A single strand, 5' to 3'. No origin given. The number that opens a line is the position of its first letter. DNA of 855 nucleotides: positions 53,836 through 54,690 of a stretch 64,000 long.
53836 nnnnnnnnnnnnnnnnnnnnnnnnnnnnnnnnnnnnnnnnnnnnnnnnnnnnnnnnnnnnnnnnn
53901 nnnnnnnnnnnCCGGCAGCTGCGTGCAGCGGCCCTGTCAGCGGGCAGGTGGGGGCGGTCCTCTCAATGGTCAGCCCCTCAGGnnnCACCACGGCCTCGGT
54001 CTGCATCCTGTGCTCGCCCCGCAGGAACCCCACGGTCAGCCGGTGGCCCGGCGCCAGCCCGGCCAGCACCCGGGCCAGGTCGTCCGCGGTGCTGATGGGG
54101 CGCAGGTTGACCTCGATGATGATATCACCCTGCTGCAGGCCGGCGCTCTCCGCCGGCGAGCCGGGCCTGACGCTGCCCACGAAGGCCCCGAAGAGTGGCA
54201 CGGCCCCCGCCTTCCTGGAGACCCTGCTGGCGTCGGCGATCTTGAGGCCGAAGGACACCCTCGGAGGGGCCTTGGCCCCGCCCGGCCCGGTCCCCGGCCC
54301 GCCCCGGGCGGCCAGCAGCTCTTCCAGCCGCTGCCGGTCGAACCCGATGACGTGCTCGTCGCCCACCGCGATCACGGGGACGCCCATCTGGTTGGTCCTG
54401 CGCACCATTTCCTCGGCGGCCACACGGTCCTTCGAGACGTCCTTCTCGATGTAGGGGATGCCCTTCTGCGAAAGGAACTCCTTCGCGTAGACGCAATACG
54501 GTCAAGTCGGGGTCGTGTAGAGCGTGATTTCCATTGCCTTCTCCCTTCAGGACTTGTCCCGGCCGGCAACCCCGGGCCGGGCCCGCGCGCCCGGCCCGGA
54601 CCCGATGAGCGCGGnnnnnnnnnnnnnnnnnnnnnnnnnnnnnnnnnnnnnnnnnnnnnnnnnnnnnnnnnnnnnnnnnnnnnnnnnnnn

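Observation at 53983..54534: Glutaredoxin-PDZ fusion gene with an in-frame UGA replacing the first Cys of CPYC (predicted selenoprotein, T-U-P-Y-C)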

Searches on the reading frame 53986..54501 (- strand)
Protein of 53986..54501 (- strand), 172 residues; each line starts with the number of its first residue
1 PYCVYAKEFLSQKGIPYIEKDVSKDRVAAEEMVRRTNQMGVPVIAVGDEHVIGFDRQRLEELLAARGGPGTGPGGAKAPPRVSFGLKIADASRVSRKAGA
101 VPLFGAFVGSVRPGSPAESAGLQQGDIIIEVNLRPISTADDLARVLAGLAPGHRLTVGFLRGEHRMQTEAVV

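Call 69: search_protein_representatives(protein=window:53986-54501:-)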
Query: 172 residues. Proteins with E-value up to 0.001 (for the whole library): 19964; up to 1e-10: 1762; up to 1e-30: 18. The best 150 are listed.
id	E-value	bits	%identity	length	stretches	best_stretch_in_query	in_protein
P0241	5.8e-47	176.2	56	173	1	2-172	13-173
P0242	9.7e-38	146.2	54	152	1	12-172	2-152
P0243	1.3e-37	145.8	49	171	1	2-170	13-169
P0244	1.7e-35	138.9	55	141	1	32-170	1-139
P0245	6.1e-35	137.1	37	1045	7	105-161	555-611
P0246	1.7e-34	135.7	49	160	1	6-169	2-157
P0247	9.0e-34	133.3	44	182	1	2-169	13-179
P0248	3.8e-33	131.3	52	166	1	1-170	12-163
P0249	5.7e-33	130.7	47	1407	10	104-135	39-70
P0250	5.8e-33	130.7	48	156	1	7-167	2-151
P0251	8.6e-33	130.1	48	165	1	7-168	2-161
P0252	9.6e-33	130.0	47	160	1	7-169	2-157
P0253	1.0e-32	129.9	50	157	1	5-167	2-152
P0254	1.2e-32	129.6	48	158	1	6-170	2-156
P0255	3.0e-32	128.4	47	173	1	2-171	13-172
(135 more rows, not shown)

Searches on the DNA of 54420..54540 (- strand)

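Call 28: build_rna_model(alignment_id=A2, structure=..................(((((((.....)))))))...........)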
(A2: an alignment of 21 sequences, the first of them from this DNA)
Model R1 built from alignment A2 (21 sequences, 48 columns); structure: as given.
model positions 48; base pairs 7; branch points 0; effective number of sequences 21; information 1.089 bits per position. Calibrated on 0.2 Mb of random sequence (short: E-values are rough).
structure used (alignment columns):
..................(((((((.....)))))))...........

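Call 29: search_with_rna_model(model_id=R1, sources=[window, L001, L002, L005, L006, L007, L008, L009, L010, L011, L012, L013, L014, L015, L016, L017, L018, L019, L020, L021, L022, L023, L024, L025, L026, L027, L028, L029, L030], max_evalue=1, make_alignment=true)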
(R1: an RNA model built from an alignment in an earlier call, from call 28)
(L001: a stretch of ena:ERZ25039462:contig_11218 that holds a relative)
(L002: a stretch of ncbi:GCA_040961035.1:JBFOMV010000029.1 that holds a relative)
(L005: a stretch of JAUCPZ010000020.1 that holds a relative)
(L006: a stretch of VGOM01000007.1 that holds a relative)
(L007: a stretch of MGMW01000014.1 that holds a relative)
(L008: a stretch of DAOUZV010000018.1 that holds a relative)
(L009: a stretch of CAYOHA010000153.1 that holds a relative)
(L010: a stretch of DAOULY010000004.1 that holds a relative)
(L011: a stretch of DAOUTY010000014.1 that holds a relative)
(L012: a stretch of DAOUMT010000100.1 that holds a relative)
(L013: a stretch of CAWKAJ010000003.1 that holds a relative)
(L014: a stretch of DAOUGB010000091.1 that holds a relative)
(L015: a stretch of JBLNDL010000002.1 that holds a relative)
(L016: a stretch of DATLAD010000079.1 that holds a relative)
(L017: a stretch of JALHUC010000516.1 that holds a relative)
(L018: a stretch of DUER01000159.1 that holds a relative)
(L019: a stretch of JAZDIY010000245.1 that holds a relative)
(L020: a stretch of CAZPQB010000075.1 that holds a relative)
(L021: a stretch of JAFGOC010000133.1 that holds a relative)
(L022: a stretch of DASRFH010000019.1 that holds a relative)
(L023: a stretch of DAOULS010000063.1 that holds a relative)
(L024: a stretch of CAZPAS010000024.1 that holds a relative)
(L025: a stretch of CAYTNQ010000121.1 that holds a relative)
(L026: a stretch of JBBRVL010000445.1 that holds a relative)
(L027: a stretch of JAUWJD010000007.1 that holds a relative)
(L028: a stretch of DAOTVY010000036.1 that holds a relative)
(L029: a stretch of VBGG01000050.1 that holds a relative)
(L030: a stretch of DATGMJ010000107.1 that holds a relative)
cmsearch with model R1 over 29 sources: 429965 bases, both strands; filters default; matches with E-value up to 1: 32.
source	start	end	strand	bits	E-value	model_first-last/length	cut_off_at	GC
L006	10031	10078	+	70.3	3.4e-19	1-48/48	no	0.5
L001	9905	9952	+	64.4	2.3e-17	1-48/48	no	0.54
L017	270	317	+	64.4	2.3e-17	1-48/48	no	0.42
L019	830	877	+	64.3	2.4e-17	1-48/48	no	0.52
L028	10031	10078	+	63.5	4.4e-17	1-48/48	no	0.5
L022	10031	10078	+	63.3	4.9e-17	1-48/48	no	0.6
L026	1740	1787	+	63.3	5.1e-17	1-48/48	no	0.5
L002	9956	10003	+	62.2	1.1e-16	1-48/48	no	0.52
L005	3588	3635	+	61.8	1.5e-16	1-48/48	no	0.48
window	54457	54504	-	61.6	1.7e-16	1-48/48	no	0.54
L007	4642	4689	+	60.9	2.8e-16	1-48/48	no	0.44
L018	3960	4007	+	59.7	6.3e-16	1-48/48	no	0.42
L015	1685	1732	+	58.1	2e-15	1-48/48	no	0.52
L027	10031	10078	+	57.6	2.8e-15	1-48/48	no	0.52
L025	10031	10078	+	57.2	3.8e-15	1-48/48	no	0.48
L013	10031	10078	+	55.6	1.2e-14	1-48/48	no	0.52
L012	1773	1820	+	54.1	3.6e-14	1-48/48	no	0.58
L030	166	213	+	52.2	1.3e-13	1-48/48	no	0.62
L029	8340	8387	+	48.6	1.7e-12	1-48/48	no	0.6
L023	4856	4903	+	43.7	5.9e-11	1-48/48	no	0.5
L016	2142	2189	+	42.1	1.8e-10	1-48/48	no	0.5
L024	10031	10078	+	26.3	1.4e-05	1-48/48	no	0.6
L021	1719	1766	+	26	1.7e-05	1-48/48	no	0.52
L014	10031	10078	+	23.9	7.9e-05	1-48/48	no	0.48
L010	10031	10078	+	23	0.00014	1-48/48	no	0.56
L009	5409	5456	+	18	0.0053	1-48/48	no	0.46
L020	8645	8692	+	17.2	0.0093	1-48/48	no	0.5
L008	8320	8367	+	13.5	0.12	1-48/48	no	0.48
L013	19205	19255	-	12.7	0.23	1-48/48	no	0.53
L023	5262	5297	-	12.5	0.26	1-48/48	no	0.47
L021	6719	6767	+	12.5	0.26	1-48/48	no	0.55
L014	3542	3556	+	12.3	0.31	21-35/48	no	0.4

Alignment A3: 32 matches aligned to the model, 73 columns, each read 5' to 3' on its own strand. Consensus structure (alignment columns), stored with it:
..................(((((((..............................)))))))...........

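Call 60: search_rna_families(source=window, start=54420, end=54540, threshold=evalue, max_evalue=10)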
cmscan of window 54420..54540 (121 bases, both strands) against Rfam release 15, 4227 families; matches with E-value up to 10: 0.
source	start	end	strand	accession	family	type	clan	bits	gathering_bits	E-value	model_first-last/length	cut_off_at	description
